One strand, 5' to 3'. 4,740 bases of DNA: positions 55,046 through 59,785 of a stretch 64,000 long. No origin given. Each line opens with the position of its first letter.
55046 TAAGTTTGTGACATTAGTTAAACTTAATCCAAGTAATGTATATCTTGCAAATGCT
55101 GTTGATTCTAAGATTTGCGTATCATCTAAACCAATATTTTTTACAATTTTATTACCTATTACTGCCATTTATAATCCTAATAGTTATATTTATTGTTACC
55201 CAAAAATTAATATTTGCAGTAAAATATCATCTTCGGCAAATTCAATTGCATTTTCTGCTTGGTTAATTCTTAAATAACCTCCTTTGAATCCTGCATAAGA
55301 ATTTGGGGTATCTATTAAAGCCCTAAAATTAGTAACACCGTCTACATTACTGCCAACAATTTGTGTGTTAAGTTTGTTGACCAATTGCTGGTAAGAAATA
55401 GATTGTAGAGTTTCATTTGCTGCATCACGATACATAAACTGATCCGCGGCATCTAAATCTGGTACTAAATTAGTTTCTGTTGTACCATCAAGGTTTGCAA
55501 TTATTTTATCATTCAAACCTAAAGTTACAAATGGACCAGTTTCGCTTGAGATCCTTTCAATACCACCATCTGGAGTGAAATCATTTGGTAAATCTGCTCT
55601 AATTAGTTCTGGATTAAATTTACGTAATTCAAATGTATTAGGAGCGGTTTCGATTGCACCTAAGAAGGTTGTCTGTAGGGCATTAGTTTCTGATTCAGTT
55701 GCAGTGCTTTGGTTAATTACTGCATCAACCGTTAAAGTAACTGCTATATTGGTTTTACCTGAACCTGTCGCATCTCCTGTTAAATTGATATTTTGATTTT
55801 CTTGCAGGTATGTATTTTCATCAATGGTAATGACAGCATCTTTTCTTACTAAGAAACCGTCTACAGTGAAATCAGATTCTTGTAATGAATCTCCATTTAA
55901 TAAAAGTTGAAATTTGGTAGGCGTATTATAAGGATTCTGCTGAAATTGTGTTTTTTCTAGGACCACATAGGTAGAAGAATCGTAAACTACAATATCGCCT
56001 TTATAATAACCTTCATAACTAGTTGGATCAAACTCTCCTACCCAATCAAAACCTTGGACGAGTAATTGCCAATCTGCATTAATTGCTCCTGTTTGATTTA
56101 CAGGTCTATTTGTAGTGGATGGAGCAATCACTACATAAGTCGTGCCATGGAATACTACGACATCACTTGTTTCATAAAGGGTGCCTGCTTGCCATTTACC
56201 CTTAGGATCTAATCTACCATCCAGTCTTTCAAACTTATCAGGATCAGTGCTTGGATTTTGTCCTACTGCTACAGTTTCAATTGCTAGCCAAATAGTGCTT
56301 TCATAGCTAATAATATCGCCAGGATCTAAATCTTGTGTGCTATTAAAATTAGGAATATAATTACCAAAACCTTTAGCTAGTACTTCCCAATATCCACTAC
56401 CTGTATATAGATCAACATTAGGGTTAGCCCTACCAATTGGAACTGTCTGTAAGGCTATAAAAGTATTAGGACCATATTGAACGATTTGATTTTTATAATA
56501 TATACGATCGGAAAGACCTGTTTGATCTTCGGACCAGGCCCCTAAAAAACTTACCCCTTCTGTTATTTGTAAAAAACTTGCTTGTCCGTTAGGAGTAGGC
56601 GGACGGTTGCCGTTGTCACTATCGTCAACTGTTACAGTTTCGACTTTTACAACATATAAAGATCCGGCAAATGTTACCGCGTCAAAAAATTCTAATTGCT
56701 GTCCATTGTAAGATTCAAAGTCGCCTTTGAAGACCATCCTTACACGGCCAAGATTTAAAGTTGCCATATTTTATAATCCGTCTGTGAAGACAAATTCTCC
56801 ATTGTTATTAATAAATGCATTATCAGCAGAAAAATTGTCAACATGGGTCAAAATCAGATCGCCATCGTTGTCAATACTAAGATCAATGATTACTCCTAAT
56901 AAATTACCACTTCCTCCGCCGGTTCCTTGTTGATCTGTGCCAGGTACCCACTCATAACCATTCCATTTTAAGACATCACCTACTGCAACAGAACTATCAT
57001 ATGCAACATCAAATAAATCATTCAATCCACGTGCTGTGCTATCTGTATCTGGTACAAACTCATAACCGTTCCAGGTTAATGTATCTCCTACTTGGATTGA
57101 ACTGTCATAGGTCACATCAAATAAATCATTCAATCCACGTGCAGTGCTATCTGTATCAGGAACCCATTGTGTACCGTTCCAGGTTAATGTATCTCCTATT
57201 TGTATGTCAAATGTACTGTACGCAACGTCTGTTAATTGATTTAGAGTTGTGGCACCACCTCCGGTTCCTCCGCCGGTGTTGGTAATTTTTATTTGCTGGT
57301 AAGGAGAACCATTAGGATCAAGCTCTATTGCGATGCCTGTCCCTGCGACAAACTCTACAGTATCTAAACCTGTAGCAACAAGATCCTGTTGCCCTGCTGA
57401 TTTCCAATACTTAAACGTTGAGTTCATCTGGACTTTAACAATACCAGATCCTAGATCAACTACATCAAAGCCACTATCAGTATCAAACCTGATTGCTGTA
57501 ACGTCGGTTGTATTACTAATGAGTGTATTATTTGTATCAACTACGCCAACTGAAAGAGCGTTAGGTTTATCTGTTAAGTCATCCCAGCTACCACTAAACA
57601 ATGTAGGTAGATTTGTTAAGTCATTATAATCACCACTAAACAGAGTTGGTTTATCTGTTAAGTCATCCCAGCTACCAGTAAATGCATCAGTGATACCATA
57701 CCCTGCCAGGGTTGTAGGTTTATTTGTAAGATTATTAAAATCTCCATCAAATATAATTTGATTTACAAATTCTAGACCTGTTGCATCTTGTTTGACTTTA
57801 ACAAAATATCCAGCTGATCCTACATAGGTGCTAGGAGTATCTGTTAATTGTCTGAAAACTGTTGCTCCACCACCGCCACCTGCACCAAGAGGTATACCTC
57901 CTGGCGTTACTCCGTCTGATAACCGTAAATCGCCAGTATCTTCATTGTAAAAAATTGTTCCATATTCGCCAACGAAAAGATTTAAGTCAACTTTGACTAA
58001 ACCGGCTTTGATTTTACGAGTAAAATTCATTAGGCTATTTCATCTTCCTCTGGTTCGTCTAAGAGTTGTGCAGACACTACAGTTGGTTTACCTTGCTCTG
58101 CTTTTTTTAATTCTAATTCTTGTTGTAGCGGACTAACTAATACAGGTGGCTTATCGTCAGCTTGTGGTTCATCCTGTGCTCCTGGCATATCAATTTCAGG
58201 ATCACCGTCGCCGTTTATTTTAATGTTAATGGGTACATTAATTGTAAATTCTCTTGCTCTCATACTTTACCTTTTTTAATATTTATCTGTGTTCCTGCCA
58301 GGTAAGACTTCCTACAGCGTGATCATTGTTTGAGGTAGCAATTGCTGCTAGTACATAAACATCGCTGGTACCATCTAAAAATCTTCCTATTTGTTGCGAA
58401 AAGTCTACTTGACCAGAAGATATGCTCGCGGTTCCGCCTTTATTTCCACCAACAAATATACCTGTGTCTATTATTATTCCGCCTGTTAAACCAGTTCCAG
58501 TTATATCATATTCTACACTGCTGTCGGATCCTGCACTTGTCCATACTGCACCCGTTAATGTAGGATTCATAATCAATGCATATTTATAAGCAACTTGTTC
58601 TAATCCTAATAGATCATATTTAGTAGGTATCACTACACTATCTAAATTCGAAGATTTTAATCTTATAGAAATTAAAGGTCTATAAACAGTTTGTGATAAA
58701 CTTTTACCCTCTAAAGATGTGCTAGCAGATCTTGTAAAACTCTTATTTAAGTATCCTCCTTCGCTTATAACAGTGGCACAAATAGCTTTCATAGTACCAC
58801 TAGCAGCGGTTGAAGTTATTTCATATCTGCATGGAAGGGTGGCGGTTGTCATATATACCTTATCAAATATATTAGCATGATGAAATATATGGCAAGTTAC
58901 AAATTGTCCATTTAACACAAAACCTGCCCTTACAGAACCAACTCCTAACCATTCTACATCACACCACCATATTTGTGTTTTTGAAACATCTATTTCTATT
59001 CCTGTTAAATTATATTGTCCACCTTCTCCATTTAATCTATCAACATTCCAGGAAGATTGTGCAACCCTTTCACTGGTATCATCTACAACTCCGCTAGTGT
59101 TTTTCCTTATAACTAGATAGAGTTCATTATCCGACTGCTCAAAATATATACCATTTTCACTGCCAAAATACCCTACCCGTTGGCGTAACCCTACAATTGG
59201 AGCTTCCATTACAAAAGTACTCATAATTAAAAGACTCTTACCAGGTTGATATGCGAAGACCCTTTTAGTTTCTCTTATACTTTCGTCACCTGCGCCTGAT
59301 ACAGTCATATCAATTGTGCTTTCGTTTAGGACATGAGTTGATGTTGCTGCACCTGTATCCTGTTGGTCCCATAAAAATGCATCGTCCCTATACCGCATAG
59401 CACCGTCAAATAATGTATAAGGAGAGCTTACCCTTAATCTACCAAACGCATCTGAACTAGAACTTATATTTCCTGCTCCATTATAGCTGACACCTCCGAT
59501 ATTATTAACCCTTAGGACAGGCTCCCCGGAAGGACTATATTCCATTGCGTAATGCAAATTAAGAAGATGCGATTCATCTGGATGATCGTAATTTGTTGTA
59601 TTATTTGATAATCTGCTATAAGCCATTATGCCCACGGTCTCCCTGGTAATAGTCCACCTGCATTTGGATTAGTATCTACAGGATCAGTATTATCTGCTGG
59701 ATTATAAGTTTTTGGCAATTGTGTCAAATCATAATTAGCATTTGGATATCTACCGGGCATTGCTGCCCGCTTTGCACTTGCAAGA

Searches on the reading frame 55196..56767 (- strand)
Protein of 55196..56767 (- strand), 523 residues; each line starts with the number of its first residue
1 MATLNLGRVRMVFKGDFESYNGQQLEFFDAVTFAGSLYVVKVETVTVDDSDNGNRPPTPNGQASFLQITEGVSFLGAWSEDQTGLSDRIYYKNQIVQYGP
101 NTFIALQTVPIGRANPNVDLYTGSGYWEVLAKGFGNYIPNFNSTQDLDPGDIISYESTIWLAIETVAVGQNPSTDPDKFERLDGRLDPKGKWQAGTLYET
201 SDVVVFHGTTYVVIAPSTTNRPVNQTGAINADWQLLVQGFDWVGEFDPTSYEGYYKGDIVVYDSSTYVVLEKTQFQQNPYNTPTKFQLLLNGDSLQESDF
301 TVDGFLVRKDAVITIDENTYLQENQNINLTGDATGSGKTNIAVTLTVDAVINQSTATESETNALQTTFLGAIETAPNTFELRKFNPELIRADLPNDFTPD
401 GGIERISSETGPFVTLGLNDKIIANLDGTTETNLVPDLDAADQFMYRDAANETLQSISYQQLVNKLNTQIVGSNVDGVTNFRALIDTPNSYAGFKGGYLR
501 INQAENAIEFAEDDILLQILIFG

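Call 86: search_protein_families(library=phrogs, proteins=[window:55196-56767:-], max_evalue=0.00001)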
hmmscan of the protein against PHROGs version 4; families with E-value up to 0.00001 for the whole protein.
window:55196-56767:- (523 aa): 1 family
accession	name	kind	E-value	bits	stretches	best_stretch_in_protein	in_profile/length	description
phrog_9851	-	tail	1.4e-22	80.4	2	140-292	121-268/1092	tail fiber protein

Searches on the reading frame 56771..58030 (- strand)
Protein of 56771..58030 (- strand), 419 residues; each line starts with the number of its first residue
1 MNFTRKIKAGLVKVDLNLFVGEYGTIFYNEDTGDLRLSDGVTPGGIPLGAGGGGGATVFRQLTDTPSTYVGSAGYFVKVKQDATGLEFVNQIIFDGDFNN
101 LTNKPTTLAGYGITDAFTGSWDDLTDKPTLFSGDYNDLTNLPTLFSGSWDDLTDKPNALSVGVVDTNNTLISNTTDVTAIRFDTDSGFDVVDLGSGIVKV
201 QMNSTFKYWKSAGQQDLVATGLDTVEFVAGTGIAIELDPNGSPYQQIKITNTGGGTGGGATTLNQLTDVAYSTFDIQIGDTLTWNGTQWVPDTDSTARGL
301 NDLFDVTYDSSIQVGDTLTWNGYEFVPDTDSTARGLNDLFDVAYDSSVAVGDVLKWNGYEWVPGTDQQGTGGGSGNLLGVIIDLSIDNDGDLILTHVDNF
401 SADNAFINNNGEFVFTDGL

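Call 86: search_protein_families(library=phrogs, proteins=[window:56771-58030:-], max_evalue=0.00001)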
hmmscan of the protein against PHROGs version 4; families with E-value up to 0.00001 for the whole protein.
window:56771-58030:- (419 aa): 1 family
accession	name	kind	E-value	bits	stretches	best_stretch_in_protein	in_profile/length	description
phrog_9729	-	tail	3.2e-08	33.6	0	332-376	546-589/750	tail fiber protein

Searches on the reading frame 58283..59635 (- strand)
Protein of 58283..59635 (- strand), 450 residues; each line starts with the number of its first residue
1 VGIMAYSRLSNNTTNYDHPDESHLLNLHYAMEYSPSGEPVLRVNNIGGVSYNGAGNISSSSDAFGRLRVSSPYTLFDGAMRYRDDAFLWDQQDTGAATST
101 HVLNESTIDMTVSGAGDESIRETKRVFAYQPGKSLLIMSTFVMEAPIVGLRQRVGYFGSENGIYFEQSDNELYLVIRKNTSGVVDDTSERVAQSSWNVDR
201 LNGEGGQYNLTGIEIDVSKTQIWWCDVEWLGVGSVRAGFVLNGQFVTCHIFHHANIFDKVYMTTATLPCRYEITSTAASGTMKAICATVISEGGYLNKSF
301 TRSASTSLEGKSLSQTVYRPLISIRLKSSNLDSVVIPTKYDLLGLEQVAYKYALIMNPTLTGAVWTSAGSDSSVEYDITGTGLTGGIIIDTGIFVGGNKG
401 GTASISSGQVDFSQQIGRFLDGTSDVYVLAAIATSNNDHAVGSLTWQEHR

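Call 86: search_protein_families(library=phrogs, proteins=[window:58283-59635:-], max_evalue=0.00001)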
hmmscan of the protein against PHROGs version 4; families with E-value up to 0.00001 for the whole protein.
window:58283-59635:- (450 aa): 2 families
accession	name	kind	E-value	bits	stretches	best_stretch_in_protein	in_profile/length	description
phrog_1645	-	head and packaging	6.3e-110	369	1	36-449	28-439/440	virion structural protein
phrog_5838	-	head and packaging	1.9e-15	56.8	1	190-282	570-659/1106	virion structural protein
